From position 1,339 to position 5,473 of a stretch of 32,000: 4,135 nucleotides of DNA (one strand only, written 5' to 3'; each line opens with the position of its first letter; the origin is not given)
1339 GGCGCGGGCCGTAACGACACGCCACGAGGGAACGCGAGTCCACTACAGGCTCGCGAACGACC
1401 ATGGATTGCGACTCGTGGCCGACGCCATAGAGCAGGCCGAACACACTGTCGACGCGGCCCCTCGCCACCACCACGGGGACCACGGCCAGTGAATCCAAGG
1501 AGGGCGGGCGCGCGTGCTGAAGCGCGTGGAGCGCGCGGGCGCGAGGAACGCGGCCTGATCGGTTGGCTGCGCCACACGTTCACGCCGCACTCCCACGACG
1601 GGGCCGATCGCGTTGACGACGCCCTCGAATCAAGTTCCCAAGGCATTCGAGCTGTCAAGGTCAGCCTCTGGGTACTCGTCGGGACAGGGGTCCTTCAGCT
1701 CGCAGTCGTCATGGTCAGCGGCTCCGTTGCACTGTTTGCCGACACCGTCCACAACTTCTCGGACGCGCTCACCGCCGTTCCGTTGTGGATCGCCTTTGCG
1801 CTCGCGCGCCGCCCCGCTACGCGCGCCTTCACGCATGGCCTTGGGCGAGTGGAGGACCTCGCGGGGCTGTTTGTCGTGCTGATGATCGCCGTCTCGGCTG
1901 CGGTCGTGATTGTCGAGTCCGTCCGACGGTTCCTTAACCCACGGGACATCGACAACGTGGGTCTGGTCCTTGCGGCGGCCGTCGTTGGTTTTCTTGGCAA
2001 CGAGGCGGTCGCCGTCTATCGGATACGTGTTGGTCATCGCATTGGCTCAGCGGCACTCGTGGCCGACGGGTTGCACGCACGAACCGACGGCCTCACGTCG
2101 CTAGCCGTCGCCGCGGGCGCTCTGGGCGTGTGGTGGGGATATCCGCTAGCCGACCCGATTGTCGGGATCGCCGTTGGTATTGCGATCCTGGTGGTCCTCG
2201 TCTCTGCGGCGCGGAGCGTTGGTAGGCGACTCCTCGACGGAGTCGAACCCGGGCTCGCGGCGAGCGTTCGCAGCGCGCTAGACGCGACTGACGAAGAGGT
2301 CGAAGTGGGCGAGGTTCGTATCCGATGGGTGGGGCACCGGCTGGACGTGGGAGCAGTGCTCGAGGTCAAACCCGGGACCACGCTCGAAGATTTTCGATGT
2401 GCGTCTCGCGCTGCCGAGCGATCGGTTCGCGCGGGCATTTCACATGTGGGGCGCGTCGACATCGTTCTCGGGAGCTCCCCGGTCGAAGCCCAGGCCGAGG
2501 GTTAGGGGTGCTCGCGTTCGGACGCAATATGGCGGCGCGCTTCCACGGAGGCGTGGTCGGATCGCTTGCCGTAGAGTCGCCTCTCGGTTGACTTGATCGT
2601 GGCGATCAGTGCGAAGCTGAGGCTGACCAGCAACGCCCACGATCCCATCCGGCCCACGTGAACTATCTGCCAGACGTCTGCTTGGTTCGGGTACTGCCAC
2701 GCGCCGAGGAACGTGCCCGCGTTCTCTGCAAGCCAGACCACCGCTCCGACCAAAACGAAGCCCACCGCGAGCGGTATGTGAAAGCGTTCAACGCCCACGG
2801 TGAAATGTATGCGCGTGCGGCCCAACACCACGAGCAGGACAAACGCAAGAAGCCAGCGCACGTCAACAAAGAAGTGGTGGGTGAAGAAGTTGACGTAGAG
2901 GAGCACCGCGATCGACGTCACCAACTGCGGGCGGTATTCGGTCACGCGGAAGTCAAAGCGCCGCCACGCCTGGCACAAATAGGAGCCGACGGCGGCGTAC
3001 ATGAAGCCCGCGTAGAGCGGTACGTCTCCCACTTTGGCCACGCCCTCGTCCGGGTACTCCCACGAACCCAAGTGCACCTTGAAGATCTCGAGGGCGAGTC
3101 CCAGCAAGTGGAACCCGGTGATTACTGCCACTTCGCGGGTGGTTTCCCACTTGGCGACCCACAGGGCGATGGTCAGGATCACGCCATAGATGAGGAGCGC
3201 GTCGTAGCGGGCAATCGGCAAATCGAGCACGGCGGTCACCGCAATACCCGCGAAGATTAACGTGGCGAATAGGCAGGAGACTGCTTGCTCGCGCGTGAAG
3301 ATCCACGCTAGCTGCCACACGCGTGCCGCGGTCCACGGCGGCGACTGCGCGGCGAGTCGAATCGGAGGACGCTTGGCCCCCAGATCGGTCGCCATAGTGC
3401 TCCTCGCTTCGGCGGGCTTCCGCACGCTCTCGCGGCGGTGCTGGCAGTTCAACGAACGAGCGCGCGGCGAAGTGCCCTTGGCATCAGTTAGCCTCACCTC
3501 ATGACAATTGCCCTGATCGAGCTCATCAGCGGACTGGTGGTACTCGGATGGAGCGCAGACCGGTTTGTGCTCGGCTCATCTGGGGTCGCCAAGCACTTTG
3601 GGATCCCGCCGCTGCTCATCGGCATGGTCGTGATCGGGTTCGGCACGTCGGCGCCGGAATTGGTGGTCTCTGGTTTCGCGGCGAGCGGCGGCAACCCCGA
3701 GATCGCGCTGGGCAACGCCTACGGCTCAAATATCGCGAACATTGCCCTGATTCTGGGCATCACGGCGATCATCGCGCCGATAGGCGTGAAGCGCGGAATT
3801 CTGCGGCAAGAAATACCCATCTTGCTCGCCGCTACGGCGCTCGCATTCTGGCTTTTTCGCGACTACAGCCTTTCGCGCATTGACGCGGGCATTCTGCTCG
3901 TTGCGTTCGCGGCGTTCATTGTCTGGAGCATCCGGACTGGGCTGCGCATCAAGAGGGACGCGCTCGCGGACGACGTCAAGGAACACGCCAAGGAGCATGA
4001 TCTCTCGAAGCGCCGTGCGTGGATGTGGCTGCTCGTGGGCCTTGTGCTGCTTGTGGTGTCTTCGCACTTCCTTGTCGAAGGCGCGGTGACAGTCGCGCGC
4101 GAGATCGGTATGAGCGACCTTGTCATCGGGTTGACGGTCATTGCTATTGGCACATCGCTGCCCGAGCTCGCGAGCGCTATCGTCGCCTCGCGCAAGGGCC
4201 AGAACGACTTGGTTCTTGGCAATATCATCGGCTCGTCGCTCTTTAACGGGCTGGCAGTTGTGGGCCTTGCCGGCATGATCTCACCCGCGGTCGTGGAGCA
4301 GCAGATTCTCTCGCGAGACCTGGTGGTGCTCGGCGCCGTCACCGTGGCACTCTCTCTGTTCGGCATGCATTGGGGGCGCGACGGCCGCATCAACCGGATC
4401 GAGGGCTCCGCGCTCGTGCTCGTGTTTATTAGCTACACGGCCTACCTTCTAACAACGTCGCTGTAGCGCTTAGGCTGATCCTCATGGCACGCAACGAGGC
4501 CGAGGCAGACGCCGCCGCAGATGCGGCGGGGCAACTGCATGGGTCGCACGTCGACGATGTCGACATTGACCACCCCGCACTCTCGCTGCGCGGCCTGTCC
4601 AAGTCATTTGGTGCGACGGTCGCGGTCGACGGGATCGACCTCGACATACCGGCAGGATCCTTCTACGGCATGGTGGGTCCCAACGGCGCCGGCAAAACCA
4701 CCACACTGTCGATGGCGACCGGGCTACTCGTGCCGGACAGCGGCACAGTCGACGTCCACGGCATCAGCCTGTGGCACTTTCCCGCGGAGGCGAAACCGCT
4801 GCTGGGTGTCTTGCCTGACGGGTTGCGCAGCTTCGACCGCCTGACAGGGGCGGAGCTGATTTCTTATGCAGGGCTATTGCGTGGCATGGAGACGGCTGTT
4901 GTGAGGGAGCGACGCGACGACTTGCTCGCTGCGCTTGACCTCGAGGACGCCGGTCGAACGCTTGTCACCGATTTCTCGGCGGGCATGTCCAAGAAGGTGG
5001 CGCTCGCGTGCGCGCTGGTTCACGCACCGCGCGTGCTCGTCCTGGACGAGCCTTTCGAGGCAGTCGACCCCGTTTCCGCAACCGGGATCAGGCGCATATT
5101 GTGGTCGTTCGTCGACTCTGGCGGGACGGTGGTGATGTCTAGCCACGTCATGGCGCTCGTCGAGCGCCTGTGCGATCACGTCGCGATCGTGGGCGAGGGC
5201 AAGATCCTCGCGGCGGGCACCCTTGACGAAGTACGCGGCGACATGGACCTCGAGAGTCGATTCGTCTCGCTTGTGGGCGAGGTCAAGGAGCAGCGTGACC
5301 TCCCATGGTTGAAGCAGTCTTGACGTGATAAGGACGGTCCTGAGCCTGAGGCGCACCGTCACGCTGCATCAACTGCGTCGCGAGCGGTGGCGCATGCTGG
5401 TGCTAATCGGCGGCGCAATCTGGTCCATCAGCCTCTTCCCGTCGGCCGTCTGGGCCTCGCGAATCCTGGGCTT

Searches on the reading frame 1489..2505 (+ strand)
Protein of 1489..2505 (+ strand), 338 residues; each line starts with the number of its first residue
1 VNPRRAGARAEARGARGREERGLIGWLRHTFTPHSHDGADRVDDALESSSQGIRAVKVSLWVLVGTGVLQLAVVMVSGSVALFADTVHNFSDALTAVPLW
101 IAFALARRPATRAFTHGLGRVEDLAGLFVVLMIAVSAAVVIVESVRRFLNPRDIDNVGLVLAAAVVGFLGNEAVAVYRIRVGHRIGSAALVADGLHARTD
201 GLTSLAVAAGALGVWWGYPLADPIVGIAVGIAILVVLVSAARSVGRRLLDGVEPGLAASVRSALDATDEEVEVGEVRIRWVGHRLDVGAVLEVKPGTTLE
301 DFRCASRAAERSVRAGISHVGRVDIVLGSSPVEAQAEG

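Call 39: search_protein_families(library=pfam, proteins=[window:1489-2505:+], max_evalue=0.00001)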
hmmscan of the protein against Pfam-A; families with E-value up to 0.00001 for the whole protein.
window:1489-2505:+ (338 aa): 1 family
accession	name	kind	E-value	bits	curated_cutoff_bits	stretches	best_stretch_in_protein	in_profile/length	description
PF01545.26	Cation_efflux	-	5e-43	147.6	26.6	1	57-249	2-198/198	Cation efflux family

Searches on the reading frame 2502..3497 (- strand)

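Call 39: search_protein_families(library=pfam, proteins=[window:2502-3497:-], max_evalue=0.00001)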
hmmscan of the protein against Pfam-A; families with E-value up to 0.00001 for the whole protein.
window:2502-3497:- (331 aa): 1 family
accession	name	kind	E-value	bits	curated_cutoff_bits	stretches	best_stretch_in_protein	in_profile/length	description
PF05675.17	DUF817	-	6.8e-95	317.7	25.9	1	65-295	3-237/237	Protein of unknown function (DUF817)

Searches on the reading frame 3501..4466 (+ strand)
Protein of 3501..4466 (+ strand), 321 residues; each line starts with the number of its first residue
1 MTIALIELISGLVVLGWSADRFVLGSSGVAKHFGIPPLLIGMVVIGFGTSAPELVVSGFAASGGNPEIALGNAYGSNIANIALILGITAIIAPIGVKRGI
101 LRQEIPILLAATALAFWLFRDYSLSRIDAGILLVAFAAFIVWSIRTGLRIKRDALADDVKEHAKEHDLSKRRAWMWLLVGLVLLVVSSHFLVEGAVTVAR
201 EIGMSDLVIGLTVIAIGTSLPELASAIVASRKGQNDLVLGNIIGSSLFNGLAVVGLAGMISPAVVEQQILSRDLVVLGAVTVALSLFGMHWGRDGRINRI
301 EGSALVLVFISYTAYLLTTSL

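Call 39: search_protein_families(library=pfam, proteins=[window:3501-4466:+], max_evalue=0.00001)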
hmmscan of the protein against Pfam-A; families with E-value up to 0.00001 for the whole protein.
window:3501-4466:+ (321 aa): 1 family
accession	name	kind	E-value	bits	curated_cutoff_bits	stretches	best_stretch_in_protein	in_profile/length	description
PF01699.29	Na_Ca_ex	-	1e-63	214.2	24.9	2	173-317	2-150/151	Sodium/calcium exchanger protein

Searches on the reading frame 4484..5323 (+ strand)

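Call 39: search_protein_families(library=pfam, proteins=[window:4484-5323:+], max_evalue=0.00001)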
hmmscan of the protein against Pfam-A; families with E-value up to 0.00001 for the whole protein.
window:4484-5323:+ (279 aa): 2 families
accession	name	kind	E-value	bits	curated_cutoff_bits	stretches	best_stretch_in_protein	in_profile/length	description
PF00005.33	ABC_tran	-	2e-23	84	25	1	49-191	2-136/137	ABC transporter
PF13304.12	AAA_21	-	7.6e-09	36.5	27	0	147-226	221-303/304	AAA domain, putative AbiEii toxin, Type IV TA system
